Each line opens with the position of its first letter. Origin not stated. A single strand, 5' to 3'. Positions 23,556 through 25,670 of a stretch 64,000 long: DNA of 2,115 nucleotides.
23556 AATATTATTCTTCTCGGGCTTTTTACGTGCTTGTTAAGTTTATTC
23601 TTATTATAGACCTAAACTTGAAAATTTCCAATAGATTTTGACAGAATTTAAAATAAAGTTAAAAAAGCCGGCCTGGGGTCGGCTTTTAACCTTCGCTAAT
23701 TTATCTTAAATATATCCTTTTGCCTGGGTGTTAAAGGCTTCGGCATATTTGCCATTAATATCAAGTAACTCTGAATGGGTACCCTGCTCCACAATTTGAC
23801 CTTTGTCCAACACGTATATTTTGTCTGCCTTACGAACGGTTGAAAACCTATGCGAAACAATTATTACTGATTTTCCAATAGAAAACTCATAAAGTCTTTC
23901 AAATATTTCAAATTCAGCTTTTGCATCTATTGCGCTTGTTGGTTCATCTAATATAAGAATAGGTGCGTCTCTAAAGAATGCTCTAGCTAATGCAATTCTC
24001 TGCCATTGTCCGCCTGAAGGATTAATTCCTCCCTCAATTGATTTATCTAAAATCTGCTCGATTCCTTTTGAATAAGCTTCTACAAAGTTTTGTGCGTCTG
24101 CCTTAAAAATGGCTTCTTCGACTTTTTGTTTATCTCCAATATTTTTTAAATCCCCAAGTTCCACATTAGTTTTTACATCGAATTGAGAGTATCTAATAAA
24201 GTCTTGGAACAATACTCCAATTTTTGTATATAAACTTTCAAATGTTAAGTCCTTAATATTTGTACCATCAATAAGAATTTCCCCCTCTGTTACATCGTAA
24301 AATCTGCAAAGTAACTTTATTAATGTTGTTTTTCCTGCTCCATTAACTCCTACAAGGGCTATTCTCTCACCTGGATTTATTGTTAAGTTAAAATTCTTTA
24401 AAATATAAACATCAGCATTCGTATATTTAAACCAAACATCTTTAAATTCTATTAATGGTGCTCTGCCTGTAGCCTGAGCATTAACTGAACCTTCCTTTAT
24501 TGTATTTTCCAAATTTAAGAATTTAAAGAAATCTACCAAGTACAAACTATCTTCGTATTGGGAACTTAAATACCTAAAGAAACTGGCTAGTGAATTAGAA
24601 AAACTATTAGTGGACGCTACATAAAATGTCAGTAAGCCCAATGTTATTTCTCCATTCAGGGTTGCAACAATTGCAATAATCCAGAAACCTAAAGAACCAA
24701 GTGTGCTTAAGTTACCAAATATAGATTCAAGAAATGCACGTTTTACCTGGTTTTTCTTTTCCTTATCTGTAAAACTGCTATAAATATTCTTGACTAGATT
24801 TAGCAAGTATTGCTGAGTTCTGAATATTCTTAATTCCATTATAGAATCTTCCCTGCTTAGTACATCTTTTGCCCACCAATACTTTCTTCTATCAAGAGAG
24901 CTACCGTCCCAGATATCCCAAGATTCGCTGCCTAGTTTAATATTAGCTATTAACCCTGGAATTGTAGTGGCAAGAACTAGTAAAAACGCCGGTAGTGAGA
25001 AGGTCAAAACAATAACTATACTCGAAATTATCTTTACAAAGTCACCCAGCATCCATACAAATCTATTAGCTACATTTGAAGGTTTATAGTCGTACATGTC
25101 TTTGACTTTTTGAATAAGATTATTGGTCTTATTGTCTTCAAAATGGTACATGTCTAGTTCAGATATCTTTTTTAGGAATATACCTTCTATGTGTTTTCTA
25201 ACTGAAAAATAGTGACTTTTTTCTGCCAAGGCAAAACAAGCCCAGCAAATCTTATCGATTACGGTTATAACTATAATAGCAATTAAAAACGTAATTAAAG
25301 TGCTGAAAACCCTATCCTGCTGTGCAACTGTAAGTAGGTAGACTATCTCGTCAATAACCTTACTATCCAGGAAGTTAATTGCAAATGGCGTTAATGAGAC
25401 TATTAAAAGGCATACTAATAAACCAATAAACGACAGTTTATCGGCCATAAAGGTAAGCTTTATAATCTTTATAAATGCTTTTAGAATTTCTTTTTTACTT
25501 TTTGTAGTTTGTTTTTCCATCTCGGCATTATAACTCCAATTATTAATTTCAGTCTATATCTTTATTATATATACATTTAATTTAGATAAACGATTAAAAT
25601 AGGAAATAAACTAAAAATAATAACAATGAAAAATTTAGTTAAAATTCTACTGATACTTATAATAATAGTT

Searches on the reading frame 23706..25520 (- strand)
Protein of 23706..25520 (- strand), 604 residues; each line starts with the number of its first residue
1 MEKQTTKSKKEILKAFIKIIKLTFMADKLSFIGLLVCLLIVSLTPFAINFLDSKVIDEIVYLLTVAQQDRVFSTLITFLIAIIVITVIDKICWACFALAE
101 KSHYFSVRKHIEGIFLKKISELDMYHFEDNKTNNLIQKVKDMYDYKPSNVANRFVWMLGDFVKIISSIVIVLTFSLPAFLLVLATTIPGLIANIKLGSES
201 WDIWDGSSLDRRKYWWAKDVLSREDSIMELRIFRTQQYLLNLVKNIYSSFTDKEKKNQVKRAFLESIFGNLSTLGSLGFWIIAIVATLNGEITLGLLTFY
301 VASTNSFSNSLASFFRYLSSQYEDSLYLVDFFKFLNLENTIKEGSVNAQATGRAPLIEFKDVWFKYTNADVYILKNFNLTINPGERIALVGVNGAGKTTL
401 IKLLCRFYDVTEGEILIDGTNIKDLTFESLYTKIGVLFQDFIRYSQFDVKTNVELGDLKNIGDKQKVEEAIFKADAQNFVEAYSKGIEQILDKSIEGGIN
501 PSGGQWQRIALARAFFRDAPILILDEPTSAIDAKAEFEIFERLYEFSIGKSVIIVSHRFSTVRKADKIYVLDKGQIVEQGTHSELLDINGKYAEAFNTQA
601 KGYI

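Call 18: search_protein_families(library=ncbifam, proteins=[window:23706-25520:-], max_evalue=0.00001)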
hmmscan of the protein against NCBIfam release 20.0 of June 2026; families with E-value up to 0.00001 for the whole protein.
window:23706-25520:- (604 aa): 185 families (the best 25 are shown)
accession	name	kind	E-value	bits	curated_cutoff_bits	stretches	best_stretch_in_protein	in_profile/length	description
TIGR02203.1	MsbA_lipidA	equivalog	3.4e-82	276.8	602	1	39-600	16-570/572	lipid A export permease/ATP-binding protein MsbA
NF045513.1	HepA_fam_ABC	equivalog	7.8e-71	239.3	725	1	14-599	34-609/610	heterocyst formation ABC transporter subunit HepA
TIGR02204.1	MsbA_rel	hypoth_equivalog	6e-69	233.2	780.4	1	27-595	16-571/576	ABC transporter, permease/ATP-binding protein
NF010178.0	PRK13657.1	equivalog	8.3e-68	229.2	733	1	272-598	250-569/588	glucan ABC transporter ATP-binding protein/ permease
TIGR03796.1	NHLM_micro_ABC1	equivalog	1.2e-67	228.6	853.3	1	29-594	154-707/710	NHLP family bacteriocin export ABC transporter peptidase/permease/ATPase subunit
NF052233.1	CphA_assoc_ABC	equivalog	3.5e-65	220.7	880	1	267-601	419-745/766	cyanophycin metabolism-associated ABC transporter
NF008381.0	PRK11176.1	equivalog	1.1e-64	218.8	867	1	72-599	64-579/582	lipid A ABC transporter ATP-binding protein/permease MsbA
TIGR01846.1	type_I_sec_HlyB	subfamily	2.5e-61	207.8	725.55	1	352-600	451-693/694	type I secretion system permease/ATPase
TIGR00958.1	3a01208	subfamily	2.7e-61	207.8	874.6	1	9-593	142-708/711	antigen peptide transporter 2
TIGR03375.1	type_I_sec_LssB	subfamily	3.3e-60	204.2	693.1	1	229-587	338-690/696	type I secretion system permease/ATPase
NF008364.0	PRK11160.1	equivalog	3e-59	201.1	630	1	161-594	151-570/575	heme ABC transporter ATP-binding protein/permease CydC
TIGR01192.1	chvA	subfamily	9.7e-54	183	585.4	1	272-596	250-567/585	glucan export ABC transporter ATP-binding protein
TIGR03797.1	NHLM_micro_ABC2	equivalog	7.7e-53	180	709.4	1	16-598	123-684/686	NHLP bacteriocin export ABC transporter permease/ATPase subunit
NF000474.1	tet_ABC_46_A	exception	3.3e-51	174.5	1250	1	356-601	331-570/574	tetracycline efflux ABC transporter Tet(46) subunit A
TIGR02857.1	CydD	equivalog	3.8e-51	174.6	435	1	316-571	278-529/529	thiol reductant ABC exporter subunit CydD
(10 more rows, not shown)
